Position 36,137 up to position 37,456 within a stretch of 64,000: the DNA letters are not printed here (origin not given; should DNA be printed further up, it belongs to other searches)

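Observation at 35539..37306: Radical SAM/SPASM enzyme, a 20-codon acidic Cys-containing ORF and a C39-like peptidase: candidate RiPP-type locus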

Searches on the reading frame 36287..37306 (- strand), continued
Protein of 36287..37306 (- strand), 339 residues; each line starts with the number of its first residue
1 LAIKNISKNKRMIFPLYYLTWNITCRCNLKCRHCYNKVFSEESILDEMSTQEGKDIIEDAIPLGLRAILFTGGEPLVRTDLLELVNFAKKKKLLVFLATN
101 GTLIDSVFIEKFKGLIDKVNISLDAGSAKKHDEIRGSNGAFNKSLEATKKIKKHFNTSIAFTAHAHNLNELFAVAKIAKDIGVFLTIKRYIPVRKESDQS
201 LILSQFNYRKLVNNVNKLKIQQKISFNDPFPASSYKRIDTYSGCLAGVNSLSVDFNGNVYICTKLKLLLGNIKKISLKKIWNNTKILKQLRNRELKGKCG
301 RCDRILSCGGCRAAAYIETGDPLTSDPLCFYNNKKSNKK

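Call 28: find_encoding_contigs(protein=P0012, flank=3000, max_places=1)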
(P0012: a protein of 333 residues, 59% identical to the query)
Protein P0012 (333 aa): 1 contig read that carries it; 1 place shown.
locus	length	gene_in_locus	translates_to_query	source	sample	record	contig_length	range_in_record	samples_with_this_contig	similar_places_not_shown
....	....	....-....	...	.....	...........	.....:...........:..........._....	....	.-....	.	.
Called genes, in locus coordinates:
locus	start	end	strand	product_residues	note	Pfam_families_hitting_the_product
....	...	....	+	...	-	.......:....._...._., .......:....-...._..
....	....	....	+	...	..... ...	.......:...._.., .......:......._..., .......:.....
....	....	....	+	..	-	-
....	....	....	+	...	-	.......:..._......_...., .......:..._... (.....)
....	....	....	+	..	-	?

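Call 29: find_encoding_contigs(protein=P0021, flank=4000, max_places=1)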
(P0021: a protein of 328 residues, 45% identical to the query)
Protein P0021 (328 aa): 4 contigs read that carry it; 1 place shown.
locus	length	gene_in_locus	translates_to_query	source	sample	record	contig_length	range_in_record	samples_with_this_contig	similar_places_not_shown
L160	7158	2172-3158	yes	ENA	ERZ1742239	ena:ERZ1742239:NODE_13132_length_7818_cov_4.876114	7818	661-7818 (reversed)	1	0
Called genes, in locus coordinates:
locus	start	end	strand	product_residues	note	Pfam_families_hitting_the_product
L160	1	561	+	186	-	?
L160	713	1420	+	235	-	PF05833:NFACT_N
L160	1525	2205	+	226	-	PF13186:SPASM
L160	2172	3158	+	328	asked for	PF13353:Fer4_12, PF04055:Radical_SAM, PF13186:SPASM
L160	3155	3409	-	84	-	PF06745:ATPase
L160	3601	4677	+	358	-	PF00890:FAD_binding_2 (weak), PF01266:DAO (weak), PF01494:FAD_binding_3, PF01946:Thi4, PF05834:Lycopene_cycl, PF07992:Pyr_redox_2, PF12831:FAD_oxidored, PF01266:DAO, +6 more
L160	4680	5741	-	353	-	PF02830:V4R (faint)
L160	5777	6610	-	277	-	PF01040:UbiA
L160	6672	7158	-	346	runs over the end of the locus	PF00348:polyprenyl_synt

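Call 30: find_encoding_contigs(protein=P0024, flank=4000, max_places=1)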
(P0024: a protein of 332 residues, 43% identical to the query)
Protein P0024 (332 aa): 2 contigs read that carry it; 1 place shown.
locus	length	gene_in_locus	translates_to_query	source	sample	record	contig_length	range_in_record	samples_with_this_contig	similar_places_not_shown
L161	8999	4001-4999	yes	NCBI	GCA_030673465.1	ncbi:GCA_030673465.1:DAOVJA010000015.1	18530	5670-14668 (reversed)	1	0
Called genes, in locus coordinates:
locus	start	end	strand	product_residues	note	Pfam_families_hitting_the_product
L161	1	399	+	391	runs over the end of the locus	PF13353:Fer4_12 (weak), PF04055:Radical_SAM, PF13186:SPASM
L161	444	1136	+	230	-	PF13489:Methyltransf_23 (weak), PF13847:Methyltransf_31 (weak), PF08241:Methyltransf_11, PF08242:Methyltransf_12 (weak), PF13649:Methyltransf_25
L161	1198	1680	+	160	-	PF00293:NUDIX, PF14815:NUDIX_4 (weak)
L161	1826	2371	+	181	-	PF01928:CYTH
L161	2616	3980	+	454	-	PF00133:tRNA-synt_1 (faint), PF01406:tRNA-synt_1e, PF01921:tRNA-synt_1f (faint), PF09334:tRNA-synt_1g (weak), PF09190:DALR_2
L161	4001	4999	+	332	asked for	PF04055:Radical_SAM, PF13353:Fer4_12, PF13186:SPASM (weak)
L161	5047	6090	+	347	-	PF04055:Radical_SAM, PF13353:Fer4_12, PF13186:SPASM (weak)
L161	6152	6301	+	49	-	-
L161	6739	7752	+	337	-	PF04055:Radical_SAM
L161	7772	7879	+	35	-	-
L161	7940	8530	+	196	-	PF13489:Methyltransf_23 (faint), PF08241:Methyltransf_11, PF08242:Methyltransf_12 (faint), PF13649:Methyltransf_25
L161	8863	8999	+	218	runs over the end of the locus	-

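Call 32: search_solved_structures(query=A2, max_evalue=0.00001)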
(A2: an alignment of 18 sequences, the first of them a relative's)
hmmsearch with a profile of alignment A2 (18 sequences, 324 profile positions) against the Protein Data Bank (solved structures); distinct sequences matched with E-value up to 0.00001: 25.
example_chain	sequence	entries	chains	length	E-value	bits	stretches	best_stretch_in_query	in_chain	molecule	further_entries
6efn_A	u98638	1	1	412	1.1e-20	77.5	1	12-291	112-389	Sporulation killing factor maturation protein SkfB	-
5wgg_A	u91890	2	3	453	4.5e-19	72.2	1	10-314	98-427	Radical SAM domain protein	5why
6c8v_A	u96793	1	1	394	3.2e-17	66.2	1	14-322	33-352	Coenzyme PQQ synthesis protein E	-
4k37_A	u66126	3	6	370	2.3e-14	56.7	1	7-318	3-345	Anaerobic sulfatase-maturating enzyme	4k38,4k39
4k36_A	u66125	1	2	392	2.8e-14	56.5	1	7-318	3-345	Anaerobic sulfatase-maturating enzyme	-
2fb2_A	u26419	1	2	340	5.3e-14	55.6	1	7-190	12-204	Molybdenum cofactor biosynthesis protein A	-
1tv7_A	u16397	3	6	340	7.1e-14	55.1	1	7-190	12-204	Molybdenum cofactor biosynthesis protein A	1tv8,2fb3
7vob_C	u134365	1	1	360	2.8e-13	53.2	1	11-143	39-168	Cytosylglucuronate decarboxylase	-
7voc_C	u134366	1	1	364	2.9e-13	53.1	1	11-143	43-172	Cytosylglucuronate decarboxylase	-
7tol_A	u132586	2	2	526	1.1e-11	48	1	13-130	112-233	glycerol dibiphytanyl glycerol tetraether - macrocyclic archaeol synthase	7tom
8wm2_A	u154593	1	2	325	3.9e-11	46.1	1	10-117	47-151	Fe-S radical SAM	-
6b4c_A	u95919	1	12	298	2.4e-10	43.5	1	12-156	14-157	Viperin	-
9dgw_A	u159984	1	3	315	2.7e-10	43.4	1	12-156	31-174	Radical SAM core domain-containing protein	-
9dfw_A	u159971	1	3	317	2.8e-10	43.3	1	12-156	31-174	Radical SAM core domain-containing protein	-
7n7i_A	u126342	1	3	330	3.1e-10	43.2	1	12-156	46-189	Viperin-like enzyme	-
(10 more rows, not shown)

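Call 44: search_protein_families(library=ncbifam, alignment_id=A1, max_evalue=1e-10)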
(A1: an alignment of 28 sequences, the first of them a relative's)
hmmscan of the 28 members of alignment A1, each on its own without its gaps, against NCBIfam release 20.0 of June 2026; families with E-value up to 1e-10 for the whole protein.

A. member 1, P0001 (328 aa): 52 families (the best 25 are shown)
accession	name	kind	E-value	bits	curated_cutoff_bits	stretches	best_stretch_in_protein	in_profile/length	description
TIGR04545.1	rSAM_ahbD_hemeb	equivalog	2.6e-62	211.3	500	2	8-216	2-213/339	heme b synthase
TIGR04055.1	rSAM_NirJ2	equivalog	2.3e-61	208.1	500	1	8-322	2-326/326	putative heme d1 biosynthesis radical SAM protein NirJ2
TIGR04053.2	TIGR04053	equivalog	5e-53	180.6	395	2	8-174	10-180/366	TIGR04053 family radical SAM/SPASM domain-containing protein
TIGR04051.1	rSAM_NirJ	equivalog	9.5e-46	156.4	515.45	2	9-172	5-168/354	heme d1 biosynthesis radical SAM protein NirJ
NF050035.1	rSAM_WgK_link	exception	1.3e-45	155.9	650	2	11-213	14-218/367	radical SAM/SPASM peptide maturase WgkB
TIGR04054.1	rSAM_NirJ1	equivalog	3.8e-45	154.1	650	2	9-168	39-198/387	putative heme d1 biosynthesis radical SAM protein NirJ1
TIGR04347.1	pseudo_SAM_Halo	equivalog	8.4e-43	147.1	525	1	9-172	41-204/390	TIGR04347 family pseudo-SAM/SPASM protein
TIGR04546.1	rSAM_ahbC_deAc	equivalog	7.9e-41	140.1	650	1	9-170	42-203/390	12,18-didecarboxysiroheme deacetylase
TIGR03962.1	mycofact_rSAM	equivalog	4e-39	134.8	265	1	8-323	14-336/339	mycofactocin radical SAM maturase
TIGR04303.1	GeoRSP_rSAM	equivalog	4.8e-39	134.8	400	1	8-319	7-325/325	GeoRSP system radical SAM/SPASM protein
NF045574.1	sacti_mat_StsB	exception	5.5e-37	127.7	625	1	7-310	97-405/466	StsB family radical SAM/SPASM domain sactipeptide maturase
TIGR02109.1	PQQ_syn_pqqE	equivalog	4.2e-34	118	381.35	1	8-322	9-334/358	pyrroloquinoline quinone biosynthesis protein PqqE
TIGR04251.1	SCM_rSAM_ScmF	equivalog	1.2e-30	107.1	400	1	3-314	1-335/353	SynChlorMet cassette radical SAM/SPASM protein ScmF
TIGR04340.1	rSAM_ACGX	hypoth_equivalog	1e-29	103.9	400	1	7-319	4-338/341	radical SAM/SPASM domain protein, ACGX system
TIGR04317.1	W_rSAM_matur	equivalog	1e-29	103.8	380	1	8-253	6-257/349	tungsten cofactor oxidoreductase radical SAM maturase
NF047865.1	rSAM_PapB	equivalog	1e-24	87.4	340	1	8-311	5-327/330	PapB family radical SAM/SPASM ranthipeptide maturase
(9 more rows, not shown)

B. families by the number of members that match (of 28 scanned): 72 families (the first 25 are shown)
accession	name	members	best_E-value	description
TIGR04055.1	rSAM_NirJ2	28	3e-71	putative heme d1 biosynthesis radical SAM protein NirJ2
TIGR04545.1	rSAM_ahbD_hemeb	28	1.1e-70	heme b synthase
TIGR04053.2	TIGR04053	28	5.2e-63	TIGR04053 family radical SAM/SPASM domain-containing protein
TIGR04051.1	rSAM_NirJ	28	4e-57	heme d1 biosynthesis radical SAM protein NirJ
TIGR04546.1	rSAM_ahbC_deAc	28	1.8e-54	12,18-didecarboxysiroheme deacetylase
TIGR04347.1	pseudo_SAM_Halo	28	1.9e-53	TIGR04347 family pseudo-SAM/SPASM protein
TIGR04054.1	rSAM_NirJ1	28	1.3e-52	putative heme d1 biosynthesis radical SAM protein NirJ1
TIGR04303.1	GeoRSP_rSAM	28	3.6e-49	GeoRSP system radical SAM/SPASM protein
TIGR03962.1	mycofact_rSAM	28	1.5e-48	mycofactocin radical SAM maturase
NF045574.1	sacti_mat_StsB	28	4.5e-48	StsB family radical SAM/SPASM domain sactipeptide maturase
NF050035.1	rSAM_WgK_link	28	5.1e-48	radical SAM/SPASM peptide maturase WgkB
TIGR04251.1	SCM_rSAM_ScmF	28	2.4e-41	SynChlorMet cassette radical SAM/SPASM protein ScmF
TIGR04340.1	rSAM_ACGX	28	2.7e-39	radical SAM/SPASM domain protein, ACGX system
TIGR02109.1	PQQ_syn_pqqE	28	5.9e-39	pyrroloquinoline quinone biosynthesis protein PqqE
TIGR04250.1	SCM_rSAM_ScmE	28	5.9e-39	SynChlorMet cassette radical SAM/SPASM protein ScmE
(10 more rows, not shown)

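Call 48: predict_structure(alignment_id=A1)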
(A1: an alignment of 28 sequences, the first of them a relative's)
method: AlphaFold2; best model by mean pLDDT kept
length: 328 residues; sequences in the alignment: 28
mean_pLDDT: 93.1   pTM: 0.90
mean pLDDT of the five models: 93.1, 92.4, 91.1, 90.6, 89.6
residues with pLDDT >= 90: 279; 70-90: 34; 50-70: 10; < 50: 5
segments of 3 or more residues with pLDDT < 50: 324-328
pLDDT, mean of each block of 10 residues (from residue 1): 92 91 72 91 98 98 95 99 98 96 98 97 95 98 97 97 98 96 79 96 96 93 89 94 97 95 97 97 95 94 95 93 47
secondary structure, 60 per line:
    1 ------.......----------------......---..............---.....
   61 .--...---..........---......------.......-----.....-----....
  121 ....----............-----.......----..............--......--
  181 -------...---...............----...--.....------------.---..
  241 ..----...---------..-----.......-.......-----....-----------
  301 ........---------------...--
elements in order: E7-13 H30-35 H39-52 E56-61 H70-79 E83-88 H95-101 E107-111 H117-124 H129-140 E146-152 H157-170 E173-178 H194-208 E213-215 H218-222 E239-242 E247-249 H266-272 H274-280 H286-289 H301-308

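Call 51: fold_search(model_id=the predicted structure, library=pdb)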
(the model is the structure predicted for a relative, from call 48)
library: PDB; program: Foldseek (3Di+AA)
matches with E <= 10: 1793; with E <= 0.001: 164
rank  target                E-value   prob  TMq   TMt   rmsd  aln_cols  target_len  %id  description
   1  6c8v                  5.4e-18  1.00  0.69  0.72   4.3       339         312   20  X-ray structure of PqqE from Methylobacterium extorquens (released 2018-02-14)
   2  5why_B                9.4e-18  1.00  0.71  0.57   4.3       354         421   20  Structural Insights into Thioether Bond Formation in the Biosynthesis of Sactipeptides (released 2017-07-26)
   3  5v1s_A                3.4e-17  1.00  0.78  0.61   4.0       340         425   18  Crystal structure of Streptococcus suis SuiB bound to S-adenosylmethionine (released 2017-08-30)
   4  5v1q_A                4.1e-17  1.00  0.76  0.60   4.1       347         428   18  Crystal structure of Streptococcus suis SuiB (released 2017-08-30)
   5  5v1s_B                4.9e-17  1.00  0.73  0.58   4.3       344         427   17  Crystal structure of Streptococcus suis SuiB bound to S-adenosylmethionine (released 2017-08-30)
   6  5v1q_B                5.2e-17  1.00  0.76  0.59   4.0       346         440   17  Crystal structure of Streptococcus suis SuiB (released 2017-08-30)
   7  5v1t_A                8.0e-17  1.00  0.79  0.61   3.8       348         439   17  Crystal structure of Streptococcus suis SuiB bound to precursor peptide SuiA (released 2017-08-30)
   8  6efn                  1.0e-16  1.00  0.71  0.61   5.7       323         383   20  Structure of a RiPP maturase, SkfB (released 2018-10-24)
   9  5wgg_A                1.5e-16  1.00  0.72  0.55   4.3       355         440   21  Structural Insights into Thioether Bond Formation in the Biosynthesis of Sactipeptides (released 2017-07-26)
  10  5why_A                2.9e-16  1.00  0.72  0.58   4.1       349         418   21  Structural Insights into Thioether Bond Formation in the Biosynthesis of Sactipeptides (released 2017-07-26)
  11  7vob                  1.2e-15  1.00  0.67  0.67   6.6       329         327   20  The crystal structure of a Radical SAM Enzyme BlsE involved in the Biosynthesis of Blasticidin S (released 2022-05-04)
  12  4k37_A                4.2e-15  1.00  0.73  0.67   4.3       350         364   22  Native anSMEcpe with bound AdoMet (released 2013-05-08)
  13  4k37_B                2.5e-14  1.00  0.72  0.66   4.6       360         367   22  Native anSMEcpe with bound AdoMet (released 2013-05-08)
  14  4k36_A                3.2e-14  1.00  0.73  0.64   4.5       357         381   23  His6 tagged anSMEcpe with bound AdoMet (released 2013-05-08)
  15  4k39_B                4.6e-14  1.00  0.71  0.66   5.0       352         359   22  Native anSMEcpe with bound AdoMet and Cp18Cys peptide (released 2013-05-08)
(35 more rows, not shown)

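Call 58: search_protein_representatives(alignment_id=A2)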
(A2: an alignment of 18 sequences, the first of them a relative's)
Query: 18 sequences, 324 profile positions. Proteins with E-value up to 0.001 (for the whole library): 99683; up to 1e-10: 42137; up to 1e-30: 4433. The best 150 are listed.
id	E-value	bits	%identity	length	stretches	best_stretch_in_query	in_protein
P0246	8.3e-176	600.5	-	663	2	5-321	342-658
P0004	2.2e-173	592.6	-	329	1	1-324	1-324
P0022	2.0e-115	402.1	-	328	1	7-321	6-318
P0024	1.6e-99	349.8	-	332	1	2-322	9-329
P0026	1.7e-94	333.3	-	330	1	8-322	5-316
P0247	8.4e-91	321.1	-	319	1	4-322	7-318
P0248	2.2e-76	273.7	-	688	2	7-321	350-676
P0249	4.1e-75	269.6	-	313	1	8-320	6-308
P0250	3.2e-70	253.5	-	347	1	7-323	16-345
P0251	8.4e-70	252.1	-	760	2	13-322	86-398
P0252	5.2e-69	249.5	-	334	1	12-323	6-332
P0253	7.1e-69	249.1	-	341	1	7-323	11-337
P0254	2.7e-68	247.2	-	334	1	10-322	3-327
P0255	6.4e-68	246.0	-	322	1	4-323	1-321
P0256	4.2e-67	243.3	-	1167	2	10-300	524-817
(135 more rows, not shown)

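Call 66: search_protein_families(library=ncbifam, proteins=[L150:4468-5001:+, L152:4441-5001:+, L003:3160-4065:+], max_evalue=0.001)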
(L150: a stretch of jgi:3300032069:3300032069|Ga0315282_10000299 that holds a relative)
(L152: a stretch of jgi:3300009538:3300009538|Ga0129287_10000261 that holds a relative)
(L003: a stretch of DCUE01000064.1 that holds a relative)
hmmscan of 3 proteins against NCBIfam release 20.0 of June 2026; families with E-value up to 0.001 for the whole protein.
L150:4468-5001:+ (178 aa): 13 families
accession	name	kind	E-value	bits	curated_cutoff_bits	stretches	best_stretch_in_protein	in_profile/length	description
NF040503.1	resist_ArsN1a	equivalog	1.5e-12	47.6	170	1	66-177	46-156/159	arsinothricin resistance N-acetyltransferase ArsN1 family A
TIGR01575.1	rimI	equivalog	5.3e-12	46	86.4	1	55-163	18-121/132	ribosomal protein S18-alanine N-acetyltransferase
NF007527.0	PRK10140.1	equivalog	7.6e-12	45.4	236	1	59-177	44-159/162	N-acetyltransferase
NF053587.1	SpmdActasePaiA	equivalog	1.8e-09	37.6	250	1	24-158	21-151/172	spermidine/spermine N(1)-acetyltransferase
TIGR03585.1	PseH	equivalog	1.7e-08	34.7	93.1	1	67-174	51-153/156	UDP-4-amino-4,6-dideoxy-N-acetyl-beta-L-altrosamine N-acetyltransferase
TIGR03448.1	mycothiol_MshD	equivalog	1.4e-05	24.6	163.1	1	67-157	199-288/294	mycothiol synthase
NF007025.1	PRK09491.1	equivalog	5.3e-05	23.2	173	1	100-159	66-124/145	ribosomal protein S18-alanine N-acetyltransferase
NF002959.0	PRK03624.1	equivalog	5.6e-05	22.9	124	1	63-160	44-135/147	GNAT family acetyltransferase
NF041716.1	HxA_phane_GNAT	equivalog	7e-05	22.8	250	1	78-157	61-143/152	cyclophane-containing RiPP N-acetyltransferase HaaN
NF007807.0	PRK10514.1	equivalog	0.00013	21.9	134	1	94-161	70-129/147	acetyltransferase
TIGR03103.1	trio_acet_GNAT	equivalog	0.00016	20.3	569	1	62-158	117-216/547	N-acetylglutaminylglutamine synthetase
NF000487.1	stat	exception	0.00022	20.8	420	1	81-155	90-162/189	streptothricin N-acetyltransferase STAT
NF000359.1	sat3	exception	0.0003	20.9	360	1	76-155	77-153/180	streptothricin N-acetyltransferase Sat3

L152:4441-5001:+ (187 aa): 14 families
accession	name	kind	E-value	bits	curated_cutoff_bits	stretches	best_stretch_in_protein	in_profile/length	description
NF040503.1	resist_ArsN1a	equivalog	5.4e-14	52.2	170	1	68-186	38-156/159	arsinothricin resistance N-acetyltransferase ArsN1 family A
TIGR01575.1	rimI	equivalog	6.9e-14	52.1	86.4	1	66-185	18-132/132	ribosomal protein S18-alanine N-acetyltransferase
TIGR03585.1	PseH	equivalog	3.7e-12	46.6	93.1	1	52-181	27-151/156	UDP-4-amino-4,6-dideoxy-N-acetyl-beta-L-altrosamine N-acetyltransferase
NF007527.0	PRK10140.1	equivalog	5.2e-09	36.2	236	1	82-186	54-159/162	N-acetyltransferase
NF053587.1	SpmdActasePaiA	equivalog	2.8e-08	33.7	250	1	70-164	49-148/172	spermidine/spermine N(1)-acetyltransferase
NF007025.1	PRK09491.1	equivalog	3.3e-06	27.1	173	1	103-170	60-126/145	ribosomal protein S18-alanine N-acetyltransferase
NF005840.0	PRK07757.1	equivalog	3.8e-06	26.9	154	1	62-168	25-123/153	N-acetyltransferase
NF002959.0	PRK03624.1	equivalog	2e-05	24.3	124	1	72-168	42-134/147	GNAT family acetyltransferase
NF000358.1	sat2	exception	3.9e-05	23.5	360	1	91-167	71-144/174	streptothricin N-acetyltransferase Sat2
NF000360.1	sat4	exception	4.3e-05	23.7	380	1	70-167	63-157/180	streptothricin N-acetyltransferase Sat4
NF007807.0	PRK10514.1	equivalog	0.00018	21.5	134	1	100-171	67-130/147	acetyltransferase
NF040501.1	resist_ArsN2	equivalog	0.00031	20.4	125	1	73-168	18-106/133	arsenic resistance N-acetyltransferase ArsN2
TIGR03448.1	mycothiol_MshD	equivalog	0.00033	20.1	163.1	1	110-166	233-288/294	mycothiol synthase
NF000359.1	sat3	exception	0.00044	20.3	360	1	71-167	63-156/180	streptothricin N-acetyltransferase Sat3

L003:3160-4065:+ (302 aa): 0 families

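Call 69: search_protein_families(library=ncbifam, proteins=[L161:2616-3980:+, L008:185-1669:+, L158:533-1780:+], max_evalue=1e-10)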
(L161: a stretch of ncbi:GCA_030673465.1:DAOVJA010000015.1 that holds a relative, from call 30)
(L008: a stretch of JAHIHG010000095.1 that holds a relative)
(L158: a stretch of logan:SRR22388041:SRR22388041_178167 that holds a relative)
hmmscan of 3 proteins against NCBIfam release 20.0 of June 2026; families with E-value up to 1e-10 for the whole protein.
L161:2616-3980:+ (454 aa): 7 families
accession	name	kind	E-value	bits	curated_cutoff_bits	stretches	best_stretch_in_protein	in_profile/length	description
TIGR00435.1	cysS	equivalog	7.7e-142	473.6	340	1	2-450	23-463/466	cysteine--tRNA ligase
NF011108.0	PRK14536.1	equivalog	1.6e-106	357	780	1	2-448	25-486/490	cysteine--tRNA ligase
NF011107.0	PRK14534.1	equivalog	2.3e-71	241.2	744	1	3-447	24-476/481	cysteine--tRNA ligase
TIGR03447.1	mycothiol_MshC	equivalog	1.8e-65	221.4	485.1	1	2-381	38-405/411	cysteine--1-D-myo-inosityl 2-amino-2-deoxy-alpha-D-glucopyranoside ligase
TIGR00398.1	metG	equivalog_domain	1.8e-16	60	336.35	0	243-390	316-454/530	methionine--tRNA ligase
NF008957.0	PRK12300.1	subfamily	3.7e-14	51.7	677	1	245-383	617-761/946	leucine--tRNA ligase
TIGR00395.1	leuS_arch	equivalog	2.7e-11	42.2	648.5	1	243-339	609-706/938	leucine--tRNA ligase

L008:185-1669:+ (495 aa): 9 families
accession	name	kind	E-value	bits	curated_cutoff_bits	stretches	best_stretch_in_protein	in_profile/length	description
TIGR00435.1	cysS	equivalog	8.9e-147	489.9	340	1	24-494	1-465/466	cysteine--tRNA ligase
NF011108.0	PRK14536.1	equivalog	1.7e-114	383.3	780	1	22-494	1-489/490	cysteine--tRNA ligase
NF011107.0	PRK14534.1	equivalog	2.7e-77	260.8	744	1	24-491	3-478/481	cysteine--tRNA ligase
TIGR03447.1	mycothiol_MshC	equivalog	3.8e-60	203.8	485.1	1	23-411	17-390/411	cysteine--1-D-myo-inosityl 2-amino-2-deoxy-alpha-D-glucopyranoside ligase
TIGR00398.1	metG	equivalog_domain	1.7e-16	60.1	336.35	0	288-412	316-432/530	methionine--tRNA ligase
NF008957.0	PRK12300.1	subfamily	1.6e-15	56.2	677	1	290-425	617-756/946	leucine--tRNA ligase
TIGR00395.1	leuS_arch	equivalog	2.6e-11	42.3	648.5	0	288-375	609-700/938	leucine--tRNA ligase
TIGR00422.1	valS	equivalog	3.6e-11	41.8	612.1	0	272-370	498-599/863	valine--tRNA ligase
NF009687.0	PRK13208.1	equivalog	4.1e-11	41.8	738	0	272-370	506-598/801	valine--tRNA ligase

L158:533-1780:+ (415 aa): 2 families
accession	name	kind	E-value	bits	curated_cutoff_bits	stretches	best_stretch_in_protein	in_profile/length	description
TIGR00414.1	serS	equivalog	4e-128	428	301.65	1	1-407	1-418/418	serine--tRNA ligase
TIGR00418.1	thrS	equivalog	1e-13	51.1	383.65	1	128-362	169-398/565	threonine--tRNA ligase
